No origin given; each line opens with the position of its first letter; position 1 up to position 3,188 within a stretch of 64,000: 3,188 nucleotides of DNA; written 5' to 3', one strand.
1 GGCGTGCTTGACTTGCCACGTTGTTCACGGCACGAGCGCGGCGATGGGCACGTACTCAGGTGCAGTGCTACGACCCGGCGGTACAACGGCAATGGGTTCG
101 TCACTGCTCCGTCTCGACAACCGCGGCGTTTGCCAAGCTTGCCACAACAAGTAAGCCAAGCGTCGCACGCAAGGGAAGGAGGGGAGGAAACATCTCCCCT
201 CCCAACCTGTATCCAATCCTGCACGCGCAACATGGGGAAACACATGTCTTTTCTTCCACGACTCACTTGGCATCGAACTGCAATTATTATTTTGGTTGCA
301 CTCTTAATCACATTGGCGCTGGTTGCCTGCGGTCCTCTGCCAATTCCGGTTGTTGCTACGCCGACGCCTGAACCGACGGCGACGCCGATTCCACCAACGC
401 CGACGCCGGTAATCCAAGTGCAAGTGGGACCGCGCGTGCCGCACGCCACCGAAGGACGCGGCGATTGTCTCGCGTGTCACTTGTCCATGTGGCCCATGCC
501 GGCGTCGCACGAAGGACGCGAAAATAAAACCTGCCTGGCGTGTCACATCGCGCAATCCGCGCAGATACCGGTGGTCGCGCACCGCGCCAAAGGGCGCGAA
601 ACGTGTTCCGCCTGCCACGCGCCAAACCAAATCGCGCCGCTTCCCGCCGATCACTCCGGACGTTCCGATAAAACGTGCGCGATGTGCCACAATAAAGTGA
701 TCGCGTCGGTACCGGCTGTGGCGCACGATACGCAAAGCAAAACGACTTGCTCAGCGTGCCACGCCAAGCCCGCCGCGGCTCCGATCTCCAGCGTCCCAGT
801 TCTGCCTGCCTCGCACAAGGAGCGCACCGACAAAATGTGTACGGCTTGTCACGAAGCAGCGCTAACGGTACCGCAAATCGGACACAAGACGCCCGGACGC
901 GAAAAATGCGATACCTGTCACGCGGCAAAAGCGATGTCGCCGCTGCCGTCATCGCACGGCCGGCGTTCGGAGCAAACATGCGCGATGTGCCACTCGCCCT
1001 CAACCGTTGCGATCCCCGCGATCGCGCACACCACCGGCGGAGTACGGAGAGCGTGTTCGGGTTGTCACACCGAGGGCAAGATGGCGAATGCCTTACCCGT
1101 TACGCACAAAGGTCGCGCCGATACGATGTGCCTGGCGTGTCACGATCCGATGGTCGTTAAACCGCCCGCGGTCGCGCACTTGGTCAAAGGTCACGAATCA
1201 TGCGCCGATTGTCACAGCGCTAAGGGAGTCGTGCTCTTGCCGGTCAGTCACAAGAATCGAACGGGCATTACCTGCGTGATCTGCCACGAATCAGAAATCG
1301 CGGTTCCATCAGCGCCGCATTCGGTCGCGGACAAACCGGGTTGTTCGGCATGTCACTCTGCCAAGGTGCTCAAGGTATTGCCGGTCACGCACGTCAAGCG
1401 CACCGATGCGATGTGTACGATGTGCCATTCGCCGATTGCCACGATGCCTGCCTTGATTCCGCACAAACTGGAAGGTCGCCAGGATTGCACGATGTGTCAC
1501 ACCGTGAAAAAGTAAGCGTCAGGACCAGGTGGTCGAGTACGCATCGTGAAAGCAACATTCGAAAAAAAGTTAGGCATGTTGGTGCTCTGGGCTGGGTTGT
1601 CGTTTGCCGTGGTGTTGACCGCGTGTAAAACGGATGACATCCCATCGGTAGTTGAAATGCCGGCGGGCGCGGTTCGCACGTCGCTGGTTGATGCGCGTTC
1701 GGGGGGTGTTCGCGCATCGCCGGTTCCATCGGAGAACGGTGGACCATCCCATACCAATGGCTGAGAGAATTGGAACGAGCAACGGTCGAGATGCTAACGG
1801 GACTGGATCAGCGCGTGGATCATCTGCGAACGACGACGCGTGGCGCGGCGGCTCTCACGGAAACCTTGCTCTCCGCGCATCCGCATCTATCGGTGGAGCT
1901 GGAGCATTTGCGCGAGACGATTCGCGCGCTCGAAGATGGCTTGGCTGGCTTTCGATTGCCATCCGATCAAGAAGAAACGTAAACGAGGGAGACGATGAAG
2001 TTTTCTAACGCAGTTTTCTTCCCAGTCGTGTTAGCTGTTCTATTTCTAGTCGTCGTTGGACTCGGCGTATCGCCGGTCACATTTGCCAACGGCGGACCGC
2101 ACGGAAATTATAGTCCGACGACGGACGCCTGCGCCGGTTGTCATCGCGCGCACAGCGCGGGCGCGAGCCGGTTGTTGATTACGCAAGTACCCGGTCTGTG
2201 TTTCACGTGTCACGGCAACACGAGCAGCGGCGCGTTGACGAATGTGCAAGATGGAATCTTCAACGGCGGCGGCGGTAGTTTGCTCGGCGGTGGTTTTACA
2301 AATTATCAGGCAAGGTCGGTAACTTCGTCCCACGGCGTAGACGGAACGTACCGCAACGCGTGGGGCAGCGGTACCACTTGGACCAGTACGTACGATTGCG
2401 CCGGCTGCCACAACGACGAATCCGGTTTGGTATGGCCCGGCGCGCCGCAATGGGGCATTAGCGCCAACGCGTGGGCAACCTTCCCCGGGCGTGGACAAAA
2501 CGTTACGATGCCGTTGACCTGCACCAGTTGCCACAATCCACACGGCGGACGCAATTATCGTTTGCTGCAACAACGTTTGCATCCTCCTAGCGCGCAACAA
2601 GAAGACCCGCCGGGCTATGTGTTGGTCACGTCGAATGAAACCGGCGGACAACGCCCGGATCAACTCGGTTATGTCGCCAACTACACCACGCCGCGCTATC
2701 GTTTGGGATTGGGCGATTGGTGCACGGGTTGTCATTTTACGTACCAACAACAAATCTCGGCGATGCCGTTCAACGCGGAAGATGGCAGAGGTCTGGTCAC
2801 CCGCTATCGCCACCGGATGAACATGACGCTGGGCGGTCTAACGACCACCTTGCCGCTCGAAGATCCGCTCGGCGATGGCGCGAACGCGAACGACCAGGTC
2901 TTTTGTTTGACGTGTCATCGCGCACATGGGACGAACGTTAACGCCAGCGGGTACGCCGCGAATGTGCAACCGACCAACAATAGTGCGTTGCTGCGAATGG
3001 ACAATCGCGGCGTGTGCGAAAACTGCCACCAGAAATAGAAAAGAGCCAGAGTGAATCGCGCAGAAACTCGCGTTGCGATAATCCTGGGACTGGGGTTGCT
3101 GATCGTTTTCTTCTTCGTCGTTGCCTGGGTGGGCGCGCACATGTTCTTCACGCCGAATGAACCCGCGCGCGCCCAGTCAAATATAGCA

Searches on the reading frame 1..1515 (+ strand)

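Call 78: search_protein_families(library=pfam, proteins=[window:1-1515:+], max_evalue=0.0001)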
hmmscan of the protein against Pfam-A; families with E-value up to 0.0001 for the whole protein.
window:1-1515:+ (504 aa): 4 families
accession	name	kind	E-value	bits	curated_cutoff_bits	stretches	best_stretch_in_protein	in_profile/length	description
PF14522.11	Cytochrome_C7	-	3.6e-21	75.2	24.8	0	392-453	7-67/67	Cytochrome c7 and related cytochrome c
PF09699.15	Paired_CXXCH_1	-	6.2e-15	55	20.6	0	170-208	1-38/41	Doubled CXXCH motif (Paired_CXXCH_1)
PF02085.21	Cytochrom_CIII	-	4.3e-12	46.7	22.9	0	216-307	23-101/101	Class III cytochrome C family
PF22113.1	Mtrc-MtrF_II-IV_dom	-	6e-08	32.8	30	0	175-340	6-172/176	Outer membrane cytochrome MtrC/MtrF-like, domains II/IV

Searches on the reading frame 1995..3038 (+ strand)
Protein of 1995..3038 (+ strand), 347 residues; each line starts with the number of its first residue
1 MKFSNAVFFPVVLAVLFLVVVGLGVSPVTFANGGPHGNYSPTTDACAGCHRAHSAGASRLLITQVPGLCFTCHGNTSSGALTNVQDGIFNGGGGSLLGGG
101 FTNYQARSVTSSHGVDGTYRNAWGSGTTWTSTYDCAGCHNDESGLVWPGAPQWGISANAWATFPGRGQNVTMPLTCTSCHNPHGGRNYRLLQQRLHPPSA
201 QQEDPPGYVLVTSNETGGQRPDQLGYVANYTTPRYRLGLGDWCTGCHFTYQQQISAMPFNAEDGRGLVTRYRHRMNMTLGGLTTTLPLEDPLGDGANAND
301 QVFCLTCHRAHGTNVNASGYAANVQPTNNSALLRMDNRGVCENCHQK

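Call 78: search_protein_families(library=pfam, proteins=[window:1995-3038:+], max_evalue=0.0001)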
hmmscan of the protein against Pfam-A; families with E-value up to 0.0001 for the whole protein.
window:1995-3038:+ (347 aa): 3 families
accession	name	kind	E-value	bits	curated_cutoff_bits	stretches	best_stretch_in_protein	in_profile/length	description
PF09699.15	Paired_CXXCH_1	-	2e-18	66.2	20.6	1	43-76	6-39/41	Doubled CXXCH motif (Paired_CXXCH_1)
PF22113.1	Mtrc-MtrF_II-IV_dom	-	1.8e-09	37.8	30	1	43-182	6-129/176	Outer membrane cytochrome MtrC/MtrF-like, domains II/IV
PF14522.11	Cytochrome_C7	-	1.5e-06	28.4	24.8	0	132-181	13-49/67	Cytochrome c7 and related cytochrome c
